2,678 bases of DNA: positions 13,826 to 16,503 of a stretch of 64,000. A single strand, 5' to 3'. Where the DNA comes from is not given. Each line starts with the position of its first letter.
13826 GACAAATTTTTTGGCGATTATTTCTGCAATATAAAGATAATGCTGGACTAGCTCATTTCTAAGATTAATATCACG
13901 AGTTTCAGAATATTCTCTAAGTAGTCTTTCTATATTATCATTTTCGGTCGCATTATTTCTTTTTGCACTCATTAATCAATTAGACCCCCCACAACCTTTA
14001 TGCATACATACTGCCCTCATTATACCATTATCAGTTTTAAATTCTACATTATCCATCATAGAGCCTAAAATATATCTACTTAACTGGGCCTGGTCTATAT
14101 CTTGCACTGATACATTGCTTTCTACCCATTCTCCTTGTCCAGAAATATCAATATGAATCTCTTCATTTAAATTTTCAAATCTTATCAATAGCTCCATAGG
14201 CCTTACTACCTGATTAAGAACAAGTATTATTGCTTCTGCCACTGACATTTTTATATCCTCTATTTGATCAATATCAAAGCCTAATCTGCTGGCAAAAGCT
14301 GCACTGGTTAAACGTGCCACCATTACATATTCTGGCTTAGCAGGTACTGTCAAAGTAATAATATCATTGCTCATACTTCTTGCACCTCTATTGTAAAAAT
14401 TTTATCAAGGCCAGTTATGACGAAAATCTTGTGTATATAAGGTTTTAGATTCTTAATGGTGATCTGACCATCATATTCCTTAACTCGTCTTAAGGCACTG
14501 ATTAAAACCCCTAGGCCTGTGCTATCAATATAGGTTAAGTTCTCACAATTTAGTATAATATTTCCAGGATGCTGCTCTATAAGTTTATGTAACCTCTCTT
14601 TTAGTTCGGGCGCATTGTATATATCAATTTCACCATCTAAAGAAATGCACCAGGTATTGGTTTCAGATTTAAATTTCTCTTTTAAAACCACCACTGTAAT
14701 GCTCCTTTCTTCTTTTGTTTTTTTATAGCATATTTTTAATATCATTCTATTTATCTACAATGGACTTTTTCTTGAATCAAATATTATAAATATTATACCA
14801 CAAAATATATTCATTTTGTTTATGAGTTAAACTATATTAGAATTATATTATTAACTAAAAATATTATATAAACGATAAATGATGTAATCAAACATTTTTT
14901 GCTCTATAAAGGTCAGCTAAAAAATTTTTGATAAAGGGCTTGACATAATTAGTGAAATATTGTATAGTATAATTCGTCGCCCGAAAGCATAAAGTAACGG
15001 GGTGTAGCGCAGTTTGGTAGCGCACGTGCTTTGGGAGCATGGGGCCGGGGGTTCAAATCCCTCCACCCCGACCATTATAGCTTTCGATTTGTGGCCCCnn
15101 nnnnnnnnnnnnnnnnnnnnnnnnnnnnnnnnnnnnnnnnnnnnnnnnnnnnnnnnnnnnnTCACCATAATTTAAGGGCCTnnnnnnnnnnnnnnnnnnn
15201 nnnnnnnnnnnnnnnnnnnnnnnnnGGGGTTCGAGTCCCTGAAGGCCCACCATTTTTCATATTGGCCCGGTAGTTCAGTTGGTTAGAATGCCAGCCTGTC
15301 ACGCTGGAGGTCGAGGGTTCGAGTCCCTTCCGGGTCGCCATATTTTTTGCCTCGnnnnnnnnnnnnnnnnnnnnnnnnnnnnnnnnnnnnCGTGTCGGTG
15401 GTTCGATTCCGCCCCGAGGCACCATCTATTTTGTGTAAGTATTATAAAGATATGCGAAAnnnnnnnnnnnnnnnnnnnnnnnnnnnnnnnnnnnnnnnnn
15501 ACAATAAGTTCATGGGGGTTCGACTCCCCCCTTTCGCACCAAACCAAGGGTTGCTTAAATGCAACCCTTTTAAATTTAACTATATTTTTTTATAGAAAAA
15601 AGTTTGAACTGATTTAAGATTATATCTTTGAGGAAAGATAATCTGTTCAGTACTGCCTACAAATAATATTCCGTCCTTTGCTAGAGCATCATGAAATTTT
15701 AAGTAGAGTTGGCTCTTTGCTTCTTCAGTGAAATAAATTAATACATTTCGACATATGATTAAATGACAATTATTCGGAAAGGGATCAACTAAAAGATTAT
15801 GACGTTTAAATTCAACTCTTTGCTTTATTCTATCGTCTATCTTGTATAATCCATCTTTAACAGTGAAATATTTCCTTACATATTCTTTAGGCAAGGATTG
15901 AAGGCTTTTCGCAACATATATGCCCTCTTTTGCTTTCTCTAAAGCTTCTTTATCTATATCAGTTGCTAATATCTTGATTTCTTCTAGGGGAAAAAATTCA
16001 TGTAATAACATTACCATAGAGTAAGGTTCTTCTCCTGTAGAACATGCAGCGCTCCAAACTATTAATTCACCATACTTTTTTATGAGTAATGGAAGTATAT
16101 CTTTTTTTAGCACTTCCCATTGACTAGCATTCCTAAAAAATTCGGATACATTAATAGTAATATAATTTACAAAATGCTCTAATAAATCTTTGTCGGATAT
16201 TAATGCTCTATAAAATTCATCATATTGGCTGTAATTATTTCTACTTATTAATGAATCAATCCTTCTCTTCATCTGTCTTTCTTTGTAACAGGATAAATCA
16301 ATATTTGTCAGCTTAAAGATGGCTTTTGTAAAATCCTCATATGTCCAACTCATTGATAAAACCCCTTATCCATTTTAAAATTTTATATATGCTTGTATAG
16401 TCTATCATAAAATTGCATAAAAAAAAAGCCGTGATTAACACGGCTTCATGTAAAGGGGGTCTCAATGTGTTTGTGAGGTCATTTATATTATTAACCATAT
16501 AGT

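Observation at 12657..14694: SigB partner-switching locus that may split anti-sigma and kinase roles between two genes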

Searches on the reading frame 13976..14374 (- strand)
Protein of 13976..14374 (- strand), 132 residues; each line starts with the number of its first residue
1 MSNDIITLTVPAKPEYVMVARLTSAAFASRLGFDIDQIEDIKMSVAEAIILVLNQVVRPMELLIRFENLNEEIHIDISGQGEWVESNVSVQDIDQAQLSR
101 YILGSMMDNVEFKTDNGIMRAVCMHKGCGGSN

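Call 3: search_protein_families(library=pfam, proteins=[window:13976-14374:-], max_evalue=0.01)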
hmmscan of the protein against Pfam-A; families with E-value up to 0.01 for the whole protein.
window:13976-14374:- (132 aa): 1 family
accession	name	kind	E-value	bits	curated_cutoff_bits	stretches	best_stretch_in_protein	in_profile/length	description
PF13581.12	HATPase_c_2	-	2.5e-07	31.2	27.4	1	10-124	1-125/127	Histidine kinase-like ATPase domain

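Call 4: search_protein_families(library=ncbifam, proteins=[window:13976-14374:-], max_evalue=0.01)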
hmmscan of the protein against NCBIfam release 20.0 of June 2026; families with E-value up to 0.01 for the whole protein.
window:13976-14374:- (132 aa): 3 families
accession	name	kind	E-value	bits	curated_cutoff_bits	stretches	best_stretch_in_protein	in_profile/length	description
NF003144.0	PRK04069.1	equivalog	2.3e-20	72.6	145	1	3-119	5-136/161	anti-sigma B factor RsbW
TIGR01924.1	rsbW_low_gc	equivalog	3e-20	72.3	155.05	1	3-121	5-138/159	anti-sigma B factor RsbW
TIGR01925.2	spIIAB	equivalog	6.6e-09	35.8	135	1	6-122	3-130/137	anti-sigma F factor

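Call 5: search_solved_structures(query=window:13976-14374:-, max_evalue=1, show_alignments=3)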
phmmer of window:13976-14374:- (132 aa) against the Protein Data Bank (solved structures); distinct sequences matched with E-value up to 1: 5.
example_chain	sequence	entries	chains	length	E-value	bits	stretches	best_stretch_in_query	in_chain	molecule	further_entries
6m36_A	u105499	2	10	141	4.2e-13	52.7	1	4-121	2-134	Serine-protein kinase RsbW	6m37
1tid_A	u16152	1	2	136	0.13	15.7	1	8-51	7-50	Anti-sigma F factor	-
1th8_A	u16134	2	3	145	0.15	15.5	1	8-51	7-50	Anti-sigma F factor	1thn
1til_A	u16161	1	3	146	0.15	15.5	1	8-51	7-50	Anti-sigma F factor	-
1l0o_A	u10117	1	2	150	0.15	15.4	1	8-51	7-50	Anti-sigma F factor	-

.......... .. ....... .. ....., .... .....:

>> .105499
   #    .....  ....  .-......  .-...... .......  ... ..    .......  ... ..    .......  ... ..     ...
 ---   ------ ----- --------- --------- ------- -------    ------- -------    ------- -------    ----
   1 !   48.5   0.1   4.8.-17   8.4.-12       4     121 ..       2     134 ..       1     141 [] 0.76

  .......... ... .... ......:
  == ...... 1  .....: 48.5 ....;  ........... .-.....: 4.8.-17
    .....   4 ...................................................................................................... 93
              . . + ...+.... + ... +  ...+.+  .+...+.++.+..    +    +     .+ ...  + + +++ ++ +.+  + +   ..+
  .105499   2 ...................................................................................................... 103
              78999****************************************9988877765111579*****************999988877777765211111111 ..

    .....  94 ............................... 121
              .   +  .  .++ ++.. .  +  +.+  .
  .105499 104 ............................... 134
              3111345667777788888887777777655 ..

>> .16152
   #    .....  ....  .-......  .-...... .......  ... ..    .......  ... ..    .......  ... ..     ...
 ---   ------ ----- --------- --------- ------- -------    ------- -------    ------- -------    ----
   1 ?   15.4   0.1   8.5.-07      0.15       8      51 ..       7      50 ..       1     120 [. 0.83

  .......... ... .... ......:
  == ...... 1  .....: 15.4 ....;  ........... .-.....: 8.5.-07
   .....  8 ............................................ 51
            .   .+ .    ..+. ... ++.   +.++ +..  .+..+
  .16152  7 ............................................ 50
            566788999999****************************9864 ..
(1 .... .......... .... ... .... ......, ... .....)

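Call 13: find_homologous_proteins(query=window:13976-14374:-)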
Query window:13976-14374:- (132 aa): 19 proteins with E <= 0.001 among 22 candidates.
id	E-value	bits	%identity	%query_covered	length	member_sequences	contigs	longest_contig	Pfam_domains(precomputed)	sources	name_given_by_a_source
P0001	3.6e-79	281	100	100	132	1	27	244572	PF13581.13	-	-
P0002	5.0e-79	280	99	100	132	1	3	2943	PF13581.13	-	-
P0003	6.9e-79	280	98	100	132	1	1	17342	PF13581.13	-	-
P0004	2.5e-78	278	99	100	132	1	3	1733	PF13581.13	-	-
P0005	1.5e-66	240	83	100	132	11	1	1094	PF13581.13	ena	-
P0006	5.4e-50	186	62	98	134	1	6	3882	PF13581.13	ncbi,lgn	-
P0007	4.3e-49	183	97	68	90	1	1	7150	-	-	-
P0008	3.3e-48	181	65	98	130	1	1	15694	PF13581.13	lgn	-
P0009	6.5e-48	180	65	98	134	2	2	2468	PF13581.13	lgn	-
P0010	2.1e-47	178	66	98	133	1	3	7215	PF13581.13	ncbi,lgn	-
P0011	8.7e-45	170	63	98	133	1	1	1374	PF13581.13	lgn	-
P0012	2.0e-43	165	60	98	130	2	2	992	PF13581.13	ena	-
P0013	4.7e-43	164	59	98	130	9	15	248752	PF13581.13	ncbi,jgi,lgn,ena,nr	ncbi:MAG: histidine kinase [Clostridiales bacterium]|jgi:serine/threonine-protein kinase RsbW|nr:his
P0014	3.0e-38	149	58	98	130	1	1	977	PF13581.13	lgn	-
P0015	3.8e-37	145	54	98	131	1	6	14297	PF13581.13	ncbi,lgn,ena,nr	ncbi:MAG: hypothetical protein GX352_08465 [Clostridiales bacterium]|nr:hypothetical protein [Clostr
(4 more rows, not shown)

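Call 71: predict_structure(alignment_id=A4)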
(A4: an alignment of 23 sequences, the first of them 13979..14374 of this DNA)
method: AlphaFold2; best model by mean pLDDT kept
length: 132 residues; sequences in the alignment: 23
mean_pLDDT: 90.2   pTM: 0.86
mean pLDDT of the five models: 90.2, 89.9, 89.9, 89.7, 89.5
residues with pLDDT >= 90: 100; 70-90: 20; 50-70: 9; < 50: 3
segments of 3 or more residues with pLDDT < 50: 130-132
pLDDT, mean of each block of 10 residues (from residue 1): 85 94 96 95 97 92 95 95 81 78 95 93 87 35
secondary structure, 60 per line:
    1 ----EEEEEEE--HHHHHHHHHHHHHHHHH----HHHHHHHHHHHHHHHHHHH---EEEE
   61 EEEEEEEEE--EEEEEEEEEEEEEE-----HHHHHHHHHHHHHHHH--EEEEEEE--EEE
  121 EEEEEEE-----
elements in order: E5-11 H14-30 H35-53 E57-69 E72-85 H91-106 E109-115 E118-127

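Call 75: fold_search(model_id=the predicted structure, library=pdb)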
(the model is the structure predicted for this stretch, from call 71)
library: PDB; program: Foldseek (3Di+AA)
matches with E <= 10: 462; with E <= 0.001: 21
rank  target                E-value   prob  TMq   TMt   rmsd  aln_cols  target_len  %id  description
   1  6m36_A                1.7e-09  1.00  0.71  0.91   2.5       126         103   29  The crystal structure of B. subtilis RsbV/RsbW complex in the monoclinic crystal form (released 2020-07-15)
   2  6m37_C                2.2e-09  1.00  0.69  0.79   4.8       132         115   29  The crystal structure of B. subtilis RsbV/RsbW complex in the hexagonal crystal form (released 2020-07-15)
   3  6m37_A                2.3e-09  1.00  0.71  0.82   3.1       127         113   30  The crystal structure of B. subtilis RsbV/RsbW complex in the hexagonal crystal form (released 2020-07-15)
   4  6m36_C                3.3e-09  1.00  0.67  0.84   2.9       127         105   28  The crystal structure of B. subtilis RsbV/RsbW complex in the monoclinic crystal form (released 2020-07-15)
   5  6m36_G                6.5e-09  1.00  0.67  0.84   2.8       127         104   29  The crystal structure of B. subtilis RsbV/RsbW complex in the monoclinic crystal form (released 2020-07-15)
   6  6m36_I                7.3e-09  1.00  0.72  0.90   2.4       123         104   30  The crystal structure of B. subtilis RsbV/RsbW complex in the monoclinic crystal form (released 2020-07-15)
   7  6m36_E                9.9e-09  1.00  0.71  0.93   2.1       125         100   30  The crystal structure of B. subtilis RsbV/RsbW complex in the monoclinic crystal form (released 2020-07-15)
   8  1til_E                1.3e-08  1.00  0.80  0.76   4.2       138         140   19  Crystal Structures of the ADP and ATP bound forms of the Bacillus Anti-sigma factor SpoIIAB in complex with the Anti-a (released 2004-06-15)
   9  1th8_A                2.5e-08  1.00  0.78  0.78   4.4       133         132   20  Crystal Structures of the ADP and ATP bound forms of the Bacillus Anti-sigma factor SpoIIAB in complex with the Anti-a (released 2004-06-15)
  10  1tid_C                2.6e-08  1.00  0.77  0.75   4.2       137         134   18  Crystal Structures of the ADP and ATP bound forms of the Bacillus Anti-sigma factor SpoIIAB in complex with the Anti-a (released 2004-06-15)
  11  1l0o_A                4.0e-08  1.00  0.80  0.75   4.2       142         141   18  Crystal Structure of the Bacillus stearothermophilus Anti-Sigma Factor SpoIIAB with the Sporulation Sigma Factor Sigma (released 2002-04-03)
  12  1tid_A                5.4e-08  1.00  0.73  0.71   4.3       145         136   20  Crystal Structures of the ADP and ATP bound forms of the Bacillus Anti-sigma factor SpoIIAB in complex with the Anti-a (released 2004-06-15)
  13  8jzt_D                1.7e-07  1.00  0.67  0.68   4.9       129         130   17  The sigF and anti-sigma factor complex (released 2024-10-16)
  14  8ih8_D                2.2e-07  1.00  0.73  0.74   3.6       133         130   14  anti-sigmaF factor and Anti-sigmaF factor antagonist complex(usfx-RsfB) (released 2024-02-28)
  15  1thn_A                2.2e-07  1.00  0.70  0.68   4.8       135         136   18  Crystal Structures of the ADP and ATP bound forms of the Bacillus Anti-sigma factor SpoIIAB in complex with the Anti-a (released 2004-06-15)
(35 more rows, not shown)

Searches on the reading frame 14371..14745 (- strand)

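Call 3: search_protein_families(library=pfam, proteins=[window:14371-14745:-], max_evalue=0.01)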
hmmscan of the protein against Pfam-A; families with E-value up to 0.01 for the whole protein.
window:14371-14745:- (124 aa): 2 families
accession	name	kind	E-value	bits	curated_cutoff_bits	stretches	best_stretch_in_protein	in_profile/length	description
PF01740.26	STAS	-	6.3e-23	81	22.6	1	30-120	9-100/106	STAS domain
PF13466.11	STAS_2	-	2e-15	57.1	29.2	1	34-114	1-80/80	STAS domain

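Call 4: search_protein_families(library=ncbifam, proteins=[window:14371-14745:-], max_evalue=0.01)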
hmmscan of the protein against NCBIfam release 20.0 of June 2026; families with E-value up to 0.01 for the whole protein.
window:14371-14745:- (124 aa): 5 families
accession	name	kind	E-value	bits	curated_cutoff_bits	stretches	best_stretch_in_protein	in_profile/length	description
TIGR00377.1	ant_ant_sig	superfamily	1.4e-26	92.5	53.45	1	24-120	6-103/108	anti-sigma factor antagonist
TIGR02886.1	spore_II_AA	equivalog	1.7e-19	69.8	114.75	1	25-122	3-101/106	anti-sigma F factor antagonist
NF047705.1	slr1659_superfam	superfamily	0.00064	20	100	1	27-90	12-78/111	slr1659 superfamily regulator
NF008660.1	PRK11660.1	equivalog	0.0064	14.9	614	1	23-111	457-543/572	C4-dicarboxylic acid transporter DauA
NF033618.0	mlaB_1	equivalog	0.0081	16.6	90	0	29-105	7-80/94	lipid asymmetry maintenance protein MlaB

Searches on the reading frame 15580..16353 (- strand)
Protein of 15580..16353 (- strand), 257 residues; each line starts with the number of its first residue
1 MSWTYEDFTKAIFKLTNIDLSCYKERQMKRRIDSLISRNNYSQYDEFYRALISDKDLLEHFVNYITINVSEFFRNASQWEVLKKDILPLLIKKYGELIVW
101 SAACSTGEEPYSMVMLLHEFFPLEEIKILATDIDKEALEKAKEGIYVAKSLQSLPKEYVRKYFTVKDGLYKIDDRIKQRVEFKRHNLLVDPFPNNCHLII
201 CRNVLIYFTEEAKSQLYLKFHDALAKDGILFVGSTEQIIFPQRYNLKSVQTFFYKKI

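Call 3: search_protein_families(library=pfam, proteins=[window:15580-16353:-], max_evalue=0.01)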
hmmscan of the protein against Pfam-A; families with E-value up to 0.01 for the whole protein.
window:15580-16353:- (257 aa): 4 families
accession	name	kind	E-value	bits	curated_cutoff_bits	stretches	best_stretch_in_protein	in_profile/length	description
PF01739.24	CheR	-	7.3e-58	195.7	27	1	68-243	1-185/195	CheR methyltransferase, SAM binding domain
PF03705.20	CheR_N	-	3.4e-12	46.3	27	1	5-55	3-53/53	CheR methyltransferase, all-alpha domain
PF08242.18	Methyltransf_12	-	0.00049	21.2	30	0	177-230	48-98/98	Methyltransferase domain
PF13649.12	Methyltransf_25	-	0.0011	20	27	0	178-228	46-97/97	Methyltransferase domain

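Call 4: search_protein_families(library=ncbifam, proteins=[window:15580-16353:-], max_evalue=0.01)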
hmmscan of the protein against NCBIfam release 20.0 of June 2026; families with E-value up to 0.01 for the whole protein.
window:15580-16353:- (257 aa): 1 family
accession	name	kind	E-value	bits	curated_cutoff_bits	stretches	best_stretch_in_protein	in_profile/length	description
NF007902.0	PRK10611.1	equivalog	4.6e-39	134.3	435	1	29-239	55-267/287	protein-glutamate O-methyltransferase CheR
